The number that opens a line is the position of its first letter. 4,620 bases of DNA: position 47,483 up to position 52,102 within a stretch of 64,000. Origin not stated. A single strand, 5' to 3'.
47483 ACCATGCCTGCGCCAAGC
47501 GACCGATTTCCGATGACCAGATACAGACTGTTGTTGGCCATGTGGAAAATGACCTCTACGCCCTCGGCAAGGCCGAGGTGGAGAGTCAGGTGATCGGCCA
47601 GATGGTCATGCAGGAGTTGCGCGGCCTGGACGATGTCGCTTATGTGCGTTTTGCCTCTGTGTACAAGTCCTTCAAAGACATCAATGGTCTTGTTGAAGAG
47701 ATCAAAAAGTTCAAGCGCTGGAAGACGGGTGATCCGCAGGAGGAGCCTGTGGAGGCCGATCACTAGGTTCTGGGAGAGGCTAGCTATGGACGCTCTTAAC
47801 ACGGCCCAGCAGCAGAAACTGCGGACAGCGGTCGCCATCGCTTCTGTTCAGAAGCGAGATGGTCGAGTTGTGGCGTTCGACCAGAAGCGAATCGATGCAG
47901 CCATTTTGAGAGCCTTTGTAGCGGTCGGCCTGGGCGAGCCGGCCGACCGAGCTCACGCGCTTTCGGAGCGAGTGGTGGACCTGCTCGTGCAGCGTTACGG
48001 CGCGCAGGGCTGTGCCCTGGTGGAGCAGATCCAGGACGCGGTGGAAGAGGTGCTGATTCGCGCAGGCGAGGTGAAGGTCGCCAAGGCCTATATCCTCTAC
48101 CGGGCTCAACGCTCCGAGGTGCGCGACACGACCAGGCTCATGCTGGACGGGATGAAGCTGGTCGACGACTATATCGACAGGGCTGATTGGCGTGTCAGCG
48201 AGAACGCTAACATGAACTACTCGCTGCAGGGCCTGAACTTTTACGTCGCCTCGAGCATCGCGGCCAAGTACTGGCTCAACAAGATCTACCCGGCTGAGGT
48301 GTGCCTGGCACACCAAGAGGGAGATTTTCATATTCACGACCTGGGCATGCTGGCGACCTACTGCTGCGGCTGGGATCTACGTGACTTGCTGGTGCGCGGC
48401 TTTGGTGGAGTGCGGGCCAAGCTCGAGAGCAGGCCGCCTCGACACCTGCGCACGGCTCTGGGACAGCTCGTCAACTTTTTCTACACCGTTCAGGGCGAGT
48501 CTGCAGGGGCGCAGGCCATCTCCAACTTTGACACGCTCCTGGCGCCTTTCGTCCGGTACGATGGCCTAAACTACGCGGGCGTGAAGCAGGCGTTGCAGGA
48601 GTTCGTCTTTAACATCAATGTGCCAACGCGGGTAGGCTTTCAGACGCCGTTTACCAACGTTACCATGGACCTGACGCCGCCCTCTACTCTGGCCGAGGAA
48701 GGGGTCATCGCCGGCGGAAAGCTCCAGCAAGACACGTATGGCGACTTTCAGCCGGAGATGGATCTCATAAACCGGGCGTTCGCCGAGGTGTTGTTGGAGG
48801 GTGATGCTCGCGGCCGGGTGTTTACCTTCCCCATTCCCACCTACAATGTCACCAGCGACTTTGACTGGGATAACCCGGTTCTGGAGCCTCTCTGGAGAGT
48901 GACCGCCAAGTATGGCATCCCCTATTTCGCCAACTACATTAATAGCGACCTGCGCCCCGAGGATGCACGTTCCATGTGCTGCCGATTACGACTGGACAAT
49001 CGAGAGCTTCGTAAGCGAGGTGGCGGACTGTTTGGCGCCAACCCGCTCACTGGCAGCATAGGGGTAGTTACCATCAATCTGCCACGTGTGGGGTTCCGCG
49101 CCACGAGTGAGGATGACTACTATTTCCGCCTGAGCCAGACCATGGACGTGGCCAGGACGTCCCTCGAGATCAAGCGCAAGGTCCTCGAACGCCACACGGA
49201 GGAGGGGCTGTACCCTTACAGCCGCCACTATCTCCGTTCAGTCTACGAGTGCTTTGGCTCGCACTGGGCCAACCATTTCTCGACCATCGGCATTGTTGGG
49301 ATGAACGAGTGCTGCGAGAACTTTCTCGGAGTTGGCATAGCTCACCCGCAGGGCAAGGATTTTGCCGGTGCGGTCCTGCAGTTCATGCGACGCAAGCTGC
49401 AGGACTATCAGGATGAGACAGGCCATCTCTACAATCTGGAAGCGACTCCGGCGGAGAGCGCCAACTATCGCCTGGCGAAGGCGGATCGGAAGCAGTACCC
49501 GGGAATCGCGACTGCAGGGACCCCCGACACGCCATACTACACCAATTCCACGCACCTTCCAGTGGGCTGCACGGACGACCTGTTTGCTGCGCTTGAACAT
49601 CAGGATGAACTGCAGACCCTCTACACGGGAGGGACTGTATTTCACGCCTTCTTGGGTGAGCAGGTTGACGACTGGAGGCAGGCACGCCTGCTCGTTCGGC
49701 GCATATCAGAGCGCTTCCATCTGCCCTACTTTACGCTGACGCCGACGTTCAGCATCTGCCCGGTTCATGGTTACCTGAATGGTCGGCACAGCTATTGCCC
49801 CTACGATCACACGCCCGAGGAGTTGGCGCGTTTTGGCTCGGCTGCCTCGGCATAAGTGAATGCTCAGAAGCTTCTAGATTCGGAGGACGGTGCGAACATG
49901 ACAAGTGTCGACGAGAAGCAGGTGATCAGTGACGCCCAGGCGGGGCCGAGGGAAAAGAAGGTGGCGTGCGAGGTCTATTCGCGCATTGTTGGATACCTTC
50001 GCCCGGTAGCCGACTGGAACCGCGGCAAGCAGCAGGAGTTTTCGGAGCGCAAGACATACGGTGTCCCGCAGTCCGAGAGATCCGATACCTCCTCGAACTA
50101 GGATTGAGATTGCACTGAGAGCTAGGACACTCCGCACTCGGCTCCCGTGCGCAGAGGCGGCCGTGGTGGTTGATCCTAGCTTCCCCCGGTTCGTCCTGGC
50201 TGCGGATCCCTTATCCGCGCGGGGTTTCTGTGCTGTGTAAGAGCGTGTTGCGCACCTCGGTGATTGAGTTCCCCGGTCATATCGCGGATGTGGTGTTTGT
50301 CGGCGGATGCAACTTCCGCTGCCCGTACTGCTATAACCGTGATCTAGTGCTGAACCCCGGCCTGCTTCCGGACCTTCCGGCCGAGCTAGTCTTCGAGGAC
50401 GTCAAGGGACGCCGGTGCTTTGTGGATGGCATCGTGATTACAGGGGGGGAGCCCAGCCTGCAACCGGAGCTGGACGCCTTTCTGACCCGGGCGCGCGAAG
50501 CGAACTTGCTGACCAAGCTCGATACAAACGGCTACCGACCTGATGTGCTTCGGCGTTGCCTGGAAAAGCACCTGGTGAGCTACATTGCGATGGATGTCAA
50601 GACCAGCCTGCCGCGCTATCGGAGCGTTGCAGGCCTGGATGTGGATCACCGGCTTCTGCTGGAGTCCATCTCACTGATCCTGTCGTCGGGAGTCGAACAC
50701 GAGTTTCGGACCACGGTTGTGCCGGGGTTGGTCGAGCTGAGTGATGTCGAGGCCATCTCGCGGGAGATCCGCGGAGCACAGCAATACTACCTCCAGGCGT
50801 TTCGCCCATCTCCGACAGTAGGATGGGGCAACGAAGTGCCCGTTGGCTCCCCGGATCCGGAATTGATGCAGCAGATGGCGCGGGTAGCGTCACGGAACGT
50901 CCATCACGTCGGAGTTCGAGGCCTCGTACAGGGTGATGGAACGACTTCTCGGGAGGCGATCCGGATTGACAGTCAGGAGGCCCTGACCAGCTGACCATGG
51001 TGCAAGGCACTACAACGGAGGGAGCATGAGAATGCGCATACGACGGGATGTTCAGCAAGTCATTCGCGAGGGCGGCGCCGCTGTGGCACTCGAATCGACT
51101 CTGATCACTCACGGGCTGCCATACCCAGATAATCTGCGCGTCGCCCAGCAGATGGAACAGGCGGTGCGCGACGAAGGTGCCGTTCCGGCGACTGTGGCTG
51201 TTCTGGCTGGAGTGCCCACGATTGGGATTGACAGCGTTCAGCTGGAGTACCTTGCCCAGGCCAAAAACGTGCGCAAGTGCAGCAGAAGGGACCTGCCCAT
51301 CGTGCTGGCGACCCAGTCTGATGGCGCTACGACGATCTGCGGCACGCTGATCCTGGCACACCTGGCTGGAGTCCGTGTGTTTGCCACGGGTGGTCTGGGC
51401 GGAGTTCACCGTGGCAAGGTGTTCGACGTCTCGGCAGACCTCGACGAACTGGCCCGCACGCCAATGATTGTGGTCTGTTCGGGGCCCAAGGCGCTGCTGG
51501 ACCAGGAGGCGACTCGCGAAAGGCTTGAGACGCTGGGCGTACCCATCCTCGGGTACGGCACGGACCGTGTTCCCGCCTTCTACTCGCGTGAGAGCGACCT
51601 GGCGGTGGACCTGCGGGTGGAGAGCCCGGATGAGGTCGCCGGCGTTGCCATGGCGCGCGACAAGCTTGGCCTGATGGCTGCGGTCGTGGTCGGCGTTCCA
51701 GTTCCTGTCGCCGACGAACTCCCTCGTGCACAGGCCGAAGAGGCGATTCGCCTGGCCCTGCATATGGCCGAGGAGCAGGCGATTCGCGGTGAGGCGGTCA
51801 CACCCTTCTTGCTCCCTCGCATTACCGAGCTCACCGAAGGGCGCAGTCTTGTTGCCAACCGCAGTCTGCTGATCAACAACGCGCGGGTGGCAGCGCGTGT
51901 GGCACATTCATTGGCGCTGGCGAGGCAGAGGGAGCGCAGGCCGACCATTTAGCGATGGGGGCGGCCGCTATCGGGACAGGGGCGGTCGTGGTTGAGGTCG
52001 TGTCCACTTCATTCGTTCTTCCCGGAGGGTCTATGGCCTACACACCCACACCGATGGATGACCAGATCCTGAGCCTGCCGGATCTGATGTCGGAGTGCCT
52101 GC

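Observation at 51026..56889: psuG-SIS-BtpA-PfkB-CoA-transferase A/B: candidate undescribed catabolic pathway for a modified nucleoside or C-/N-glycoside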

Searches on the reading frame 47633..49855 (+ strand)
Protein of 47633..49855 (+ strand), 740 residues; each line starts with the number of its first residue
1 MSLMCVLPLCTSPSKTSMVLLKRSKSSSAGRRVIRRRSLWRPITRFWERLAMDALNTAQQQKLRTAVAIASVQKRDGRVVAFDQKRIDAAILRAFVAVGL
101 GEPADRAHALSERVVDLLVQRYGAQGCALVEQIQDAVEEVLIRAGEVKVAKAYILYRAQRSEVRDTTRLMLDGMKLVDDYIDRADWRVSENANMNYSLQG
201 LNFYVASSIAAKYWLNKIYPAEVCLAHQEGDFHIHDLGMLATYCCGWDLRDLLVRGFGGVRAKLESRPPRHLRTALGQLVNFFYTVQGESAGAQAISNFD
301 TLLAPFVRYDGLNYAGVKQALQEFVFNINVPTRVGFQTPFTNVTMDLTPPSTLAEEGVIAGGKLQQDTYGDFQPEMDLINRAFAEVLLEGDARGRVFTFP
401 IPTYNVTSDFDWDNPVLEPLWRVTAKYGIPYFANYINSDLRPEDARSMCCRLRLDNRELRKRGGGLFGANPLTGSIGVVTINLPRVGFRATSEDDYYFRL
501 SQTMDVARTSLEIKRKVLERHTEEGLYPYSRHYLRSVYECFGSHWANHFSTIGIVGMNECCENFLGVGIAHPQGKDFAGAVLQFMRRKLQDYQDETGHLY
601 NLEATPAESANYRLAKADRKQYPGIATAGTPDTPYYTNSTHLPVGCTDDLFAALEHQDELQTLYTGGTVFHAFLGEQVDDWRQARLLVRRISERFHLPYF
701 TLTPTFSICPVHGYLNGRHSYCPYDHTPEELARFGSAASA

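Call 3: search_protein_families(library=pfam, proteins=[window:47633-49855:+])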
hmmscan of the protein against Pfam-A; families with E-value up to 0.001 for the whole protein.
window:47633-49855:+ (740 aa): 2 families
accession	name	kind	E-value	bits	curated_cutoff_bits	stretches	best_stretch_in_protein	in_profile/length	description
PF13597.11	NRDD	-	1.5e-176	588.8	26.2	1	190-723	1-525/562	Anaerobic ribonucleoside-triphosphate reductase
PF03477.21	ATP-cone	-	2.9e-20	73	25.8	1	71-162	2-88/88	ATP cone domain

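Call 4: search_protein_families(library=ncbifam, proteins=[window:47633-49855:+])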
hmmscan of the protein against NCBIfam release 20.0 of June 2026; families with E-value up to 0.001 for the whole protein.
window:47633-49855:+ (740 aa): 13 families
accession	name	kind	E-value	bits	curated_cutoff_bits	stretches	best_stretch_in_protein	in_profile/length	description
NF006126.0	PRK08270.1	equivalog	0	1021.9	548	1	70-729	3-651/684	ribonucleoside triphosphate reductase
TIGR02487.1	NrdD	equivalog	2.1e-147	492.1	326.35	1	190-723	2-544/581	anaerobic ribonucleoside-triphosphate reductase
NF006358.0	PRK08579.1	equivalog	1.2e-98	331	585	2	175-461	11-295/624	anaerobic ribonucleoside triphosphate reductase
NF005497.0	PRK07111.1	equivalog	1.6e-63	215.3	764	2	69-308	2-234/746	anaerobic ribonucleoside triphosphate reductase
NF006732.0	PRK09263.1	equivalog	6.2e-58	196.8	657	2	71-309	4-238/712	anaerobic ribonucleoside-triphosphate reductase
NF006127.0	PRK08271.1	equivalog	1.2e-52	179.2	545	1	222-724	102-590/631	anaerobic ribonucleoside-triphosphate reductase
TIGR02827.1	RNR_anaer_Bdell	equivalog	8.5e-38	130.2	568.3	1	226-722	79-559/596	anaerobic ribonucleoside-triphosphate reductase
NF011292.0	PRK14704.1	equivalog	5.5e-20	71.5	736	2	446-669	300-522/618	anaerobic ribonucleoside triphosphate reductase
NF005544.0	PRK07207.1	equivalog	3e-18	65.1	965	1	58-166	22-136/965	ribonucleoside-diphosphate reductase subunit alpha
NF006207.0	PRK08332.1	equivalog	1.3e-17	62.5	2400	1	69-191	3-118/1684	vitamin B12-dependent ribonucleotide reductase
NF005010.0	PRK06406.1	subfamily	5e-17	61.4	1125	1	69-170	4-105/771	vitamin B12-dependent ribonucleotide reductase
NF009028.0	PRK12364.1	equivalog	8e-16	57.2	1377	1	72-201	3-131/842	ribonucleoside-diphosphate reductase subunit alpha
NF009029.0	PRK12365.1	equivalog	8.2e-12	43.9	1350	1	62-167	110-221/1046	ribonucleoside-diphosphate reductase subunit alpha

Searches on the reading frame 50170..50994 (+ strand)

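Call 3: search_protein_families(library=pfam, proteins=[window:50170-50994:+])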
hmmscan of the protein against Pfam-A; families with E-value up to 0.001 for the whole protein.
window:50170-50994:+ (274 aa): 2 families
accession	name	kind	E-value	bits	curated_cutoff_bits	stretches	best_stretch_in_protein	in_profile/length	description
PF04055.27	Radical_SAM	-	8.3e-19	68.8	29.5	1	42-189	2-156/166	Radical SAM superfamily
PF13353.11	Fer4_12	-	3e-08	34.5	22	1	41-141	9-111/137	4Fe-4S single cluster domain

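Call 4: search_protein_families(library=ncbifam, proteins=[window:50170-50994:+])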
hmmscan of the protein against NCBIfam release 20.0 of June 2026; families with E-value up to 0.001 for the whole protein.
window:50170-50994:+ (274 aa): 27 families (the best 25 are shown)
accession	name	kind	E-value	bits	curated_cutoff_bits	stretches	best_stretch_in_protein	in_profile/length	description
TIGR02495.1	NrdG2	equivalog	2.8e-50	170.4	131.15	1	25-212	4-193/193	anaerobic ribonucleoside-triphosphate reductase activating protein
TIGR02493.1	PFLA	equivalog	2.3e-16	59.9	231.75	1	30-196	9-179/235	pyruvate formate-lyase-activating protein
TIGR04041.1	activase_YjjW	hypoth_equivalog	5.8e-16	58.7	250.2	1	72-244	96-269/276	YjjW family glycine radical enzyme activase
TIGR02494.1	PFLE_PFLC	subfamily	2.3e-10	40.2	174.35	1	87-198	126-237/293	glycyl-radical enzyme activating protein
NF048010.1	SfplDhtActHpsHDes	equivalog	1.1e-09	37.6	430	1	87-203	134-252/298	(2S)-3-sulfopropanediol dehydratase activating enzyme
NF008356.0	PRK11145.1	equivalog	4.1e-09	36.1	375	1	32-144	16-132/246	pyruvate formate lyase 1-activating protein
TIGR02666.1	moaA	equivalog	2.6e-07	29.9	284.05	1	47-123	20-102/336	GTP 3',8-cyclase MoaA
TIGR02491.1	NrdG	equivalog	4.5e-07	29.9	126.1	1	32-109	11-88/154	anaerobic ribonucleoside-triphosphate reductase activating protein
TIGR03963.1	rSAM_QueE_Clost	equivalog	6.4e-07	29.3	260.1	1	36-145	18-124/219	putative 7-carboxy-7-deazaguanine synthase QueE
TIGR04317.1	W_rSAM_matur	equivalog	1.3e-06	27.8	380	1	46-145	13-112/349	tungsten cofactor oxidoreductase radical SAM maturase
NF038283.1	viperin_w_prok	equivalog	1.9e-06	27.3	180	1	46-123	11-94/281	viperin family antiviral radical SAM protein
TIGR04395.1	cutC_activ_rSAM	equivalog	2.6e-06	26.9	360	0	76-190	121-234/309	choline TMA-lyase-activating enzyme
NF045574.1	sacti_mat_StsB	exception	3.1e-06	26.3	625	1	44-121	103-178/466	StsB family radical SAM/SPASM domain sactipeptide maturase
NF007483.0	PRK10076.1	equivalog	4.2e-06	26.1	326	0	82-188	115-220/292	[formate-C-acetyltransferase]-activating enzyme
TIGR03972.1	rSAM_TYW1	equivalog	3.4e-05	23.1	317.95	1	93-187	128-223/297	4-demethylwyosine synthase TYW1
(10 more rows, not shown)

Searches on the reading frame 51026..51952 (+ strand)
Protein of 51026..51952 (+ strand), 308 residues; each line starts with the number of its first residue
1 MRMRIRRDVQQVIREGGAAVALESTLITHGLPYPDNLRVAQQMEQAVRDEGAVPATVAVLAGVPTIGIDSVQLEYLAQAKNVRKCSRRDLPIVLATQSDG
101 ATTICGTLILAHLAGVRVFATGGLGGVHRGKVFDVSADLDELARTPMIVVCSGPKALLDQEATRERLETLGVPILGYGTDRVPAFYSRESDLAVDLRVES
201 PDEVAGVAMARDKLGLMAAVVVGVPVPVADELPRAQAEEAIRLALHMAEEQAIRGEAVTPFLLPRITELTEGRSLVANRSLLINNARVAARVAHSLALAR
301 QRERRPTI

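Call 3: search_protein_families(library=pfam, proteins=[window:51026-51952:+])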
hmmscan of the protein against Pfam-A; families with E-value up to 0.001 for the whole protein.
window:51026-51952:+ (308 aa): 1 family
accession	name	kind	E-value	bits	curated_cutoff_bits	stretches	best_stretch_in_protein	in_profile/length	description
PF04227.17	Indigoidine_A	-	2.3e-113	378.8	25.2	1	9-294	2-290/291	Indigoidine synthase A like protein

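Call 4: search_protein_families(library=ncbifam, proteins=[window:51026-51952:+])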
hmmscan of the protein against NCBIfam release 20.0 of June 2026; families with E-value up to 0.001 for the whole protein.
window:51026-51952:+ (308 aa): 0 families

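Call 36: search_solved_structures(query=window:51026-51952:+, max_evalue=0.001, show_alignments=2)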
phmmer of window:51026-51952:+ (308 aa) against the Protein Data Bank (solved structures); distinct sequences matched with E-value up to 0.001: 6.
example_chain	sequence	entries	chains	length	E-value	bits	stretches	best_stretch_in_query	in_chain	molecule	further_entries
4gij_A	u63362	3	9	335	1.7e-78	267.2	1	3-294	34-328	Pseudouridine-5'-phosphate glycosidase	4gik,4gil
4gim_A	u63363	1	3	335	1.4e-77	264.2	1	3-294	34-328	Pseudouridine-5'-phosphate glycosidase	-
8k05_A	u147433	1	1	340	1e-72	248.2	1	4-297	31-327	Pseudouridine-5'-phosphate glycosidase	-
8k06_A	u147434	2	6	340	8.4e-72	245.2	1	4-297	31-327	Pseudouridine-5'-phosphate glycosidase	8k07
1vkm_A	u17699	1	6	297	2.8e-49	171.3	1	10-296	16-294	conserved hypothetical protein TM1464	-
4ex8_A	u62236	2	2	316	2.3e-48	168.4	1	6-298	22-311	AlnA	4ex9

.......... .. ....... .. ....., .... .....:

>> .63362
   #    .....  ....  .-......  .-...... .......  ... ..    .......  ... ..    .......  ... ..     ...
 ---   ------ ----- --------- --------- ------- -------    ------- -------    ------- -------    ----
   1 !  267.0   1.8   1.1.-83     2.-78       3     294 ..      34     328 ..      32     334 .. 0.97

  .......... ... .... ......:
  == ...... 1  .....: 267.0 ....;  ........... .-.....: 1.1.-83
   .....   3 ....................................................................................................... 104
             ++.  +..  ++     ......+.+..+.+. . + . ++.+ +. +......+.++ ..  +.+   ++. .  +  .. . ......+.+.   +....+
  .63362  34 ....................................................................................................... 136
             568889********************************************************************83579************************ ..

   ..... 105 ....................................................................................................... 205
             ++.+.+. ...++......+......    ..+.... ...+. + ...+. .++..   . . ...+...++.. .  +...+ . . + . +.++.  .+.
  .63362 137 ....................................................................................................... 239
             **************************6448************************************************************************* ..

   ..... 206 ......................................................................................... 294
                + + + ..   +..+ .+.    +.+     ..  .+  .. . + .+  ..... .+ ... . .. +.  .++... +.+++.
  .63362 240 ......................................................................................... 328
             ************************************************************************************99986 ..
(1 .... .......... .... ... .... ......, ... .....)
